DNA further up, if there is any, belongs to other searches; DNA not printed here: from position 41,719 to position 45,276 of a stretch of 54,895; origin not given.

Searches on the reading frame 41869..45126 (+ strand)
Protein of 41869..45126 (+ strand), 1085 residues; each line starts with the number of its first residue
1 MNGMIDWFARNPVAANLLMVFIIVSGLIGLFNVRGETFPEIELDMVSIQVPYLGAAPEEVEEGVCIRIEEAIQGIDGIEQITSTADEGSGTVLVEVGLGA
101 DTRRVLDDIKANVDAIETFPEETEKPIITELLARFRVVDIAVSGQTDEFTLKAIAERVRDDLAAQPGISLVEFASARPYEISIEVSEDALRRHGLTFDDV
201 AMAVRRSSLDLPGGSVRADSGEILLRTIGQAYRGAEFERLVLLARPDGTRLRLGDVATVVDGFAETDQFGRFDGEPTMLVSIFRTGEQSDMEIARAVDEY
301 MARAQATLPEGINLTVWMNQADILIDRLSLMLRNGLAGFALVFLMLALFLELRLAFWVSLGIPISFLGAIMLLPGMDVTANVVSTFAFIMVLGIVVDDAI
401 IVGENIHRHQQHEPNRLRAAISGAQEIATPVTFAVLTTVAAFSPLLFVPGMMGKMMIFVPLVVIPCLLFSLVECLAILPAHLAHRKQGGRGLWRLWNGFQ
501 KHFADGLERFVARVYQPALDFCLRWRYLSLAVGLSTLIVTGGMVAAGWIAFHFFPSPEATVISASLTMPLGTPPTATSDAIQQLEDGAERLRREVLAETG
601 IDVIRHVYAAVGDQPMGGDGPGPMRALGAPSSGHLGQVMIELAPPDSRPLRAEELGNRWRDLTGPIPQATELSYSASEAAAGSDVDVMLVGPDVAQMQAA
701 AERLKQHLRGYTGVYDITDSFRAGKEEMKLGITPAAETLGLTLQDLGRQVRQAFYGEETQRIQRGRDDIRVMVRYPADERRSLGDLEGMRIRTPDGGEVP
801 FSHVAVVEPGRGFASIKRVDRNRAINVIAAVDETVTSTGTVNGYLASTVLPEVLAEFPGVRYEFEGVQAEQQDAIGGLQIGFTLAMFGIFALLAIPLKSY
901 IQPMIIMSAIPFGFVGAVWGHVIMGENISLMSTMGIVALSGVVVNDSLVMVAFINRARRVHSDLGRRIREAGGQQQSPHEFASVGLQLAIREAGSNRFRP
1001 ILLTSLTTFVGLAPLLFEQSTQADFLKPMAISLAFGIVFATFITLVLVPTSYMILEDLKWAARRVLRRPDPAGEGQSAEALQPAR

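Call 3: search_protein_families(library=pfam, proteins=[window:41869-45126:+], max_evalue=0.01)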
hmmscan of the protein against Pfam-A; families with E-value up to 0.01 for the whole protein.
window:41869-45126:+ (1085 aa): 2 families
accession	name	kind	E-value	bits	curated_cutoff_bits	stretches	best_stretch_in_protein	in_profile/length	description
PF00873.25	ACR_tran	-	5.6e-157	524.7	28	1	4-1055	1-1020/1021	AcrB/AcrD/AcrF family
PF03176.21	MMPL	-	0.00076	19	20.5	1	331-449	145-269/333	MMPL family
